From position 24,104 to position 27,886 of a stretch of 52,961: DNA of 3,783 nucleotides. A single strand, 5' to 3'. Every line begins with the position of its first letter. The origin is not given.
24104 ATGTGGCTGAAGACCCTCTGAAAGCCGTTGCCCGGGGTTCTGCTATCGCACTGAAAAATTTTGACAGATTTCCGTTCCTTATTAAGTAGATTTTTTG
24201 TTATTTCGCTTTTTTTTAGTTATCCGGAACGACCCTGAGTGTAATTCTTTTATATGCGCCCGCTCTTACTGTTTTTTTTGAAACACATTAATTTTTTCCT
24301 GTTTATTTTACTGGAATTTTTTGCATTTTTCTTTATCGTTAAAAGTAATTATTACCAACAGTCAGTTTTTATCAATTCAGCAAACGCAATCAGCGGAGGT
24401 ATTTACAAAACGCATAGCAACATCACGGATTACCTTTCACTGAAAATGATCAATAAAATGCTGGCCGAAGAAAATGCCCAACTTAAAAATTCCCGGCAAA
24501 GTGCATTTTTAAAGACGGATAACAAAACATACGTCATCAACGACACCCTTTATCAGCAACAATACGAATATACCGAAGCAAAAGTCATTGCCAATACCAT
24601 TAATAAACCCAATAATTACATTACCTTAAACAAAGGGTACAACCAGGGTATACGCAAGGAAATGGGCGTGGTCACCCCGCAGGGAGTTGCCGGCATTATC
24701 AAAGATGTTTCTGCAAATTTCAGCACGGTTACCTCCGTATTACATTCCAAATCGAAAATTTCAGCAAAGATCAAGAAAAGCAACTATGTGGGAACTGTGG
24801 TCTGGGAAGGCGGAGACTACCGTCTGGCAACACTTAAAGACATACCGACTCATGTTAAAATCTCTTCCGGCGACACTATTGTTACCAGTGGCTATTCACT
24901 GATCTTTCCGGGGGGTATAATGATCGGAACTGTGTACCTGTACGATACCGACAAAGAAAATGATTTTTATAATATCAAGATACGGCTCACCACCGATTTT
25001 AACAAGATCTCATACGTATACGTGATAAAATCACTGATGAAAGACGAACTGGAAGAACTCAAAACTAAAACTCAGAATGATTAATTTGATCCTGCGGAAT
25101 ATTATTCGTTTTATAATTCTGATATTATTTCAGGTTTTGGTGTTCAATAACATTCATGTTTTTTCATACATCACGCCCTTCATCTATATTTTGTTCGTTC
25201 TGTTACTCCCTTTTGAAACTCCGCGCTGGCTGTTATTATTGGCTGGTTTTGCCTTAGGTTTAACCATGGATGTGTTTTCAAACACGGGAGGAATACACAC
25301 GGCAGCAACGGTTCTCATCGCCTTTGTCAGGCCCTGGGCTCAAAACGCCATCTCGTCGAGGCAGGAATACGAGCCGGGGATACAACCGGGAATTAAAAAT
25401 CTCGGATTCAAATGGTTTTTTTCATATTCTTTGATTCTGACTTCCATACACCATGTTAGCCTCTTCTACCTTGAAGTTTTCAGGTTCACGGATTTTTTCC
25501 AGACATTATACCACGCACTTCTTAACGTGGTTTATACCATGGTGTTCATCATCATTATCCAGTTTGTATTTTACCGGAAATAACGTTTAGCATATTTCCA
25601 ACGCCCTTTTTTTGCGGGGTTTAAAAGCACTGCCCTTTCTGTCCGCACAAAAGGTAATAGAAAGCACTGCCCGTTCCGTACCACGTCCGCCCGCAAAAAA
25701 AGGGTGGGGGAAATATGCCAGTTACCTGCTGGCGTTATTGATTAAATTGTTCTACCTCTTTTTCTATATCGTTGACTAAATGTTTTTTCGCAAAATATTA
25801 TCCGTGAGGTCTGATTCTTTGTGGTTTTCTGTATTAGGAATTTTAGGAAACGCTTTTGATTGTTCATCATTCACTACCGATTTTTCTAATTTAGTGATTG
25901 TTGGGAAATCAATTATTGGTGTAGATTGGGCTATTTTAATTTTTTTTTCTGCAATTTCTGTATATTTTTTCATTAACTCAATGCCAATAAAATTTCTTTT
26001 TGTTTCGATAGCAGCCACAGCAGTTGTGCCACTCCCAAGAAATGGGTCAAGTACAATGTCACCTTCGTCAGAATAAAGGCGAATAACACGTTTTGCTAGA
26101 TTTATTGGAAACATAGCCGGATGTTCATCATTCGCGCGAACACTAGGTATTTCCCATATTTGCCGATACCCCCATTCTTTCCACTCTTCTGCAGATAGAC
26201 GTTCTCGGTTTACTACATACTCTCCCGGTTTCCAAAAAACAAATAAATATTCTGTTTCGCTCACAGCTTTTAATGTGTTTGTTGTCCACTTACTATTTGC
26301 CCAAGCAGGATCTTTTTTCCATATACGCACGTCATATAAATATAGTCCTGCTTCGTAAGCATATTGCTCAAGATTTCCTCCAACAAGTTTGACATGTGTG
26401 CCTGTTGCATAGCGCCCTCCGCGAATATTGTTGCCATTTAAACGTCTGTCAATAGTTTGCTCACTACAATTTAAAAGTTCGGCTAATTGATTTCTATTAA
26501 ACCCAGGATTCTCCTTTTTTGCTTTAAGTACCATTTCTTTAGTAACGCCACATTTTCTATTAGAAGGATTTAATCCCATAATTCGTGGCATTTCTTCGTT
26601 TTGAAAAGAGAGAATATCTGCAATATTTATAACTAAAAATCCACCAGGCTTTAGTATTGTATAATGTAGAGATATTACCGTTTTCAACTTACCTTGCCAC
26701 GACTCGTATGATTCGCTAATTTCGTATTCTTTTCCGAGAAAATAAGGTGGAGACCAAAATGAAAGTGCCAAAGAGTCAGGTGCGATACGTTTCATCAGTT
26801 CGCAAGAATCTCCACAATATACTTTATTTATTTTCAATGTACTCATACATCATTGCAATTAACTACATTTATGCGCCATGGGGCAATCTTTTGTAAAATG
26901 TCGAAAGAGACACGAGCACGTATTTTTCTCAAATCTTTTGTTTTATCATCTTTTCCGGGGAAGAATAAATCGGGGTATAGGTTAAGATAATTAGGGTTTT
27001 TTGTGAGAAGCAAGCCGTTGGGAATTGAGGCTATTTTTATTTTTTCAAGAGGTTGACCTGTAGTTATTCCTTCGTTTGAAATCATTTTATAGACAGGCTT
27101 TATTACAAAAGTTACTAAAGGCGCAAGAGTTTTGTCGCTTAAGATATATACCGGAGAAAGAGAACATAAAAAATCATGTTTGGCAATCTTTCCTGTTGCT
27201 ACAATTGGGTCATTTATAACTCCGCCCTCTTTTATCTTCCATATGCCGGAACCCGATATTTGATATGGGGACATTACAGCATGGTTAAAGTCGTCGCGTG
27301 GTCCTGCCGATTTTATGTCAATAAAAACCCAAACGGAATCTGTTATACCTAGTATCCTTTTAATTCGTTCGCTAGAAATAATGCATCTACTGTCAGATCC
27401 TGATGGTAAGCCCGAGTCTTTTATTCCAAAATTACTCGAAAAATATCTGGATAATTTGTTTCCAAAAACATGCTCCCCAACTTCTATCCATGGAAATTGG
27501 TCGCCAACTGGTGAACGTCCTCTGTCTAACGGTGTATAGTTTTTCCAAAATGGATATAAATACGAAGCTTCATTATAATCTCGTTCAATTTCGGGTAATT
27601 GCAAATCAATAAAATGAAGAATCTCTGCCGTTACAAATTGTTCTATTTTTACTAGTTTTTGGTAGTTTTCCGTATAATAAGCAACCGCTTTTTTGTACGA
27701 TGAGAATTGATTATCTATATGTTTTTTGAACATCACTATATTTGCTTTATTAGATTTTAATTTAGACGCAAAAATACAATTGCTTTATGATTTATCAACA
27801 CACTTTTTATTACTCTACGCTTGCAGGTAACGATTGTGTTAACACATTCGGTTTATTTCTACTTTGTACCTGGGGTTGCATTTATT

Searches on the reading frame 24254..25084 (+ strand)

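Call 41: search_protein_families(library=pfam, proteins=[window:24254-25084:+], max_evalue=0.001)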
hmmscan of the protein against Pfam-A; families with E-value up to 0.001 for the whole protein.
window:24254-25084:+ (276 aa): 1 family
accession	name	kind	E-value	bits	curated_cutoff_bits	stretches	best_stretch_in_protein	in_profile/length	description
PF04085.20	MreC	-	4.4e-42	143.8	28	1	111-259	1-147/147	Rod shape-determining protein MreC, barrel core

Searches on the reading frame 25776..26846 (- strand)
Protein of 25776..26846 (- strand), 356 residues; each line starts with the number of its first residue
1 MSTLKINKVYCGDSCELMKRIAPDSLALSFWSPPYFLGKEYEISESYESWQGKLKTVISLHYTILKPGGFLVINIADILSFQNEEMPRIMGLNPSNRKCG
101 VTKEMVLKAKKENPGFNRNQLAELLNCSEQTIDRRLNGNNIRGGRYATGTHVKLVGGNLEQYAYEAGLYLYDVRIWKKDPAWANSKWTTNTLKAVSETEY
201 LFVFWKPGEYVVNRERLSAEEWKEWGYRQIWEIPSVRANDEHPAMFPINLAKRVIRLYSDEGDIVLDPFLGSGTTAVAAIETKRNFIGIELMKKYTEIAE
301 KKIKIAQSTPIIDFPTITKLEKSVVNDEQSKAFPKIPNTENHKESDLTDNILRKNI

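Call 41: search_protein_families(library=pfam, proteins=[window:25776-26846:-], max_evalue=0.001)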
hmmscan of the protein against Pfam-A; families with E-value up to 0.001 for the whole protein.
window:25776-26846:- (356 aa): 1 family
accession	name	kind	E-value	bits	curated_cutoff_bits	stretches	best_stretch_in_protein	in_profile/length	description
PF01555.25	N6_N4_Mtase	-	2.5e-43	149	26.7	1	28-301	3-221/221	DNA methylase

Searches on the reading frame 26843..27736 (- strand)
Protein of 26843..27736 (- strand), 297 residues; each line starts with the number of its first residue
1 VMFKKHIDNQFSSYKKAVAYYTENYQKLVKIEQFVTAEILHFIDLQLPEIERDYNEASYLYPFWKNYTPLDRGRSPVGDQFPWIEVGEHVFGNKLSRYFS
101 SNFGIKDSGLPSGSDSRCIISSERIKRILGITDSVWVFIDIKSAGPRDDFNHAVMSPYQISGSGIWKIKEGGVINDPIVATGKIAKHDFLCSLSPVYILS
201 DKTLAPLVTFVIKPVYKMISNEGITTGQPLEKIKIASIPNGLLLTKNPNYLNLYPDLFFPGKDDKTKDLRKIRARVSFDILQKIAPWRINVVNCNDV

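Call 41: search_protein_families(library=pfam, proteins=[window:26843-27736:-], max_evalue=0.001)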
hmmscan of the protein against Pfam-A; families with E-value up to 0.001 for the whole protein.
window:26843-27736:- (297 aa): 2 families
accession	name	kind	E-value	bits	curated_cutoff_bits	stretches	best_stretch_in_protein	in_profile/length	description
PF14562.12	Endonuc_BglI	-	1e-107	360.1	25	1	10-290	2-284/286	Restriction endonuclease BglI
PF11487.14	RestrictionSfiI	-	8.9e-73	245.6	25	1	28-290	2-290/292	Type II restriction enzyme SfiI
